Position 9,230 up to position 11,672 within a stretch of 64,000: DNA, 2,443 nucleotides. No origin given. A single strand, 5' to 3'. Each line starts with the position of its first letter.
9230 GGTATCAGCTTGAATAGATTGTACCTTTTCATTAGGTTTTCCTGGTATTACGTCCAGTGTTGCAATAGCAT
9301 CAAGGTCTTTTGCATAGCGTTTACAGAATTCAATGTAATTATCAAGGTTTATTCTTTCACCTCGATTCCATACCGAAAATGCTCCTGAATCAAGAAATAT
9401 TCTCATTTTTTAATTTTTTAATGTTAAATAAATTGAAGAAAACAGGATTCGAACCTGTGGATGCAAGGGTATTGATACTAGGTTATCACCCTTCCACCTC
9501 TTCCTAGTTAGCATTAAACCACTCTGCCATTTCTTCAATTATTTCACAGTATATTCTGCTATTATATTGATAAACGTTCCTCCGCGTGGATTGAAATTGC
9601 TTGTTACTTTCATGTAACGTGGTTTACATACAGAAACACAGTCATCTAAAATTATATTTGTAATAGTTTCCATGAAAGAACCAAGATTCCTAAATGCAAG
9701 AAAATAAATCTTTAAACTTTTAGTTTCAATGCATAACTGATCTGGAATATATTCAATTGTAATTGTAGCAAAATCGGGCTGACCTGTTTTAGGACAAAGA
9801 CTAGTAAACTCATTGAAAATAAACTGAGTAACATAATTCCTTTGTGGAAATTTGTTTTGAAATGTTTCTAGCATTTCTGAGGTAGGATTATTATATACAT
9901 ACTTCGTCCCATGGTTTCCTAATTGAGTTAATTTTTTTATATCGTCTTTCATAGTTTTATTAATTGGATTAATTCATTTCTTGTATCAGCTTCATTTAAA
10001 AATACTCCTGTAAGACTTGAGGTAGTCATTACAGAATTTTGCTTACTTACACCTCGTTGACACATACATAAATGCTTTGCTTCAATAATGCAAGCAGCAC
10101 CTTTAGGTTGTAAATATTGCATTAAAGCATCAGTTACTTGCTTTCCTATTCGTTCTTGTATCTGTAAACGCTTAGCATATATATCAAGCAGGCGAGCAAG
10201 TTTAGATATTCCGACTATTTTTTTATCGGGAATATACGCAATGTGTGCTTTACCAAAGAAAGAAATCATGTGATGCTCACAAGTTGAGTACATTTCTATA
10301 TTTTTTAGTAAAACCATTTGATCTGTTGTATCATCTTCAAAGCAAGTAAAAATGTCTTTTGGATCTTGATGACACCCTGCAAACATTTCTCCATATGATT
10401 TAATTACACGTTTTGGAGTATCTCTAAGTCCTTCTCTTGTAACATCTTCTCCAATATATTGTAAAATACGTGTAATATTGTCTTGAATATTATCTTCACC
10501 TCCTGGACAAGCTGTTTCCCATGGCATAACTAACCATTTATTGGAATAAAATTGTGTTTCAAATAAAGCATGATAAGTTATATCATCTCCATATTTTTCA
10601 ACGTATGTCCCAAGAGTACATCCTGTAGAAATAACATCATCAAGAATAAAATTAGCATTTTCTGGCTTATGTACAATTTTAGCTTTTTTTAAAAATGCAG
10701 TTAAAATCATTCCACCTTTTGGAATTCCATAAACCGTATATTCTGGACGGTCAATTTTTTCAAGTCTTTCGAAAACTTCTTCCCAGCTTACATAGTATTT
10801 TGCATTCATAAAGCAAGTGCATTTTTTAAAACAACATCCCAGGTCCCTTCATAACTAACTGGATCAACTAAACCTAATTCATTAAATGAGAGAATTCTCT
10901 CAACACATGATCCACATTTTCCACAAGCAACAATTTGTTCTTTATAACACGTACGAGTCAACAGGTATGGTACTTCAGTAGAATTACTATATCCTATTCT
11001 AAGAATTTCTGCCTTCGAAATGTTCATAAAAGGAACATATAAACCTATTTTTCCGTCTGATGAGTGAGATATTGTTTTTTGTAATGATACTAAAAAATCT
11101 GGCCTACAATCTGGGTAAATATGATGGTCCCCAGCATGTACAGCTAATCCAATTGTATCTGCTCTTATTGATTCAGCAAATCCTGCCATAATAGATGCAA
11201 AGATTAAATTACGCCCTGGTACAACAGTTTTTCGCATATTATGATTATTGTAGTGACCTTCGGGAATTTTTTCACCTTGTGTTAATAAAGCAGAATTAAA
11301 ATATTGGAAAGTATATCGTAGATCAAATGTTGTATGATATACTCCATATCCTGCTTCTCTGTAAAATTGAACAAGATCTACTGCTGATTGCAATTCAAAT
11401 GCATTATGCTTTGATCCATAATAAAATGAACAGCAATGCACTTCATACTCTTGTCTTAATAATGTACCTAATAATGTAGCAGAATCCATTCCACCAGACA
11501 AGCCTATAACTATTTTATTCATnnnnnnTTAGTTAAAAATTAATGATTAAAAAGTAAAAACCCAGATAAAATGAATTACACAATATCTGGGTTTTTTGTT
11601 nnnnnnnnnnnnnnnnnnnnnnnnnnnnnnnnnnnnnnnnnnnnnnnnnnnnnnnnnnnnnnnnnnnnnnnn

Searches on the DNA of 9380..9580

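Call 105: search_rna_families(source=window, start=9380, end=9580, threshold=evalue, max_evalue=0.1, show_alignments=1)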
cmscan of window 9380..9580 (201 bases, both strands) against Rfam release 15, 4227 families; matches with E-value up to 0.1: 1.
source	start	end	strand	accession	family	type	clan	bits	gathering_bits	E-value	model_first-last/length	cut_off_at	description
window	9434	9536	-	RF00005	tRNA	Gene; tRNA;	CL00001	40.6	29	1.2e-07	1-71/71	no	tRNA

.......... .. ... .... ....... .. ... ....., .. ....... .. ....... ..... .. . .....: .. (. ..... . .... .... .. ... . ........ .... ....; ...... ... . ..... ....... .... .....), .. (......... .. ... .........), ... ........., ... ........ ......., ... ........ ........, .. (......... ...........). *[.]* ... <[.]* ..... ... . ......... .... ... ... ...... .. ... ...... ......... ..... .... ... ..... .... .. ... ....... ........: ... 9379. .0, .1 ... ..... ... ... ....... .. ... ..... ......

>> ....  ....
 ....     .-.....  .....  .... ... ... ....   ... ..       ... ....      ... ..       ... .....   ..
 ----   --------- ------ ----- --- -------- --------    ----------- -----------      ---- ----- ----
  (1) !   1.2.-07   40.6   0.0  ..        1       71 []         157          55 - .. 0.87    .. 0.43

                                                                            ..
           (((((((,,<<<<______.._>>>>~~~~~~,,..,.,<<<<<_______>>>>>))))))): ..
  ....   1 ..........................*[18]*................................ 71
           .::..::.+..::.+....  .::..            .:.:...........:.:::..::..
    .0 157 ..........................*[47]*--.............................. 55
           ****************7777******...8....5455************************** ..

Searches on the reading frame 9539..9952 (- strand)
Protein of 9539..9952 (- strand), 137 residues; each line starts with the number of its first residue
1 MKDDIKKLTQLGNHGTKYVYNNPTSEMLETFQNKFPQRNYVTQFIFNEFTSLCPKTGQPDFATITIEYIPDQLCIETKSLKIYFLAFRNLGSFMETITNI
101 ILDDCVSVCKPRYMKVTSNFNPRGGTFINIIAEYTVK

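Call 71: search_protein_families(library=pfam, proteins=[window:9539-9952:-], max_evalue=0.01)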
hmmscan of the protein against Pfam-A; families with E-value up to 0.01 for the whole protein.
window:9539-9952:- (137 aa): 1 family
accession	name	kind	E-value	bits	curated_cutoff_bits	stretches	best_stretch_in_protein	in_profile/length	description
PF14489.11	QueF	-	2.9e-30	104.8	27.3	1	59-135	1-77/81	QueF-like protein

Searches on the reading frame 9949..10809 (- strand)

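Call 56: search_protein_families(library=pfam, proteins=[window:9949-10809:-], max_evalue=0.01)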
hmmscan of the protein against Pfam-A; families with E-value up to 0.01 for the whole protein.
window:9949-10809:- (286 aa): 2 families
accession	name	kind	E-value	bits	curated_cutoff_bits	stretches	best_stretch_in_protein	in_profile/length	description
PF01227.27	GTP_cyclohydroI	-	4.9e-70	235.1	27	1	108-284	1-178/179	GTP cyclohydrolase I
PF14489.11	QueF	-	0.00011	22.8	27.3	1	185-237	3-55/81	QueF-like protein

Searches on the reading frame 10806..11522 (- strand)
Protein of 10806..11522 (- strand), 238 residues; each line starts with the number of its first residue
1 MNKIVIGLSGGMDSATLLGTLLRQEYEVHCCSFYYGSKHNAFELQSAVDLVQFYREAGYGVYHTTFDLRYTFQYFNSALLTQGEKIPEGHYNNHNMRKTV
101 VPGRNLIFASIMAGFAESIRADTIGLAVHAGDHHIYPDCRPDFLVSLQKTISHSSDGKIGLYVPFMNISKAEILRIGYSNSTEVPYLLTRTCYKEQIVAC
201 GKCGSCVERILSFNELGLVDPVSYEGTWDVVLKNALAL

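Call 71: search_protein_families(library=pfam, proteins=[window:10806-11522:-], max_evalue=0.01)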
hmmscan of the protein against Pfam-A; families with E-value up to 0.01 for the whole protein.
window:10806-11522:- (238 aa): 2 families
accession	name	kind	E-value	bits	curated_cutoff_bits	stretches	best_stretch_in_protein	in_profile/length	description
PF06508.19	QueC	-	5.5e-51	173.5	22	1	3-216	1-209/210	Queuosine biosynthesis protein QueC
PF01171.26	ATP_bind_3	-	0.0014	18.8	27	0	3-46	1-48/182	PP-loop family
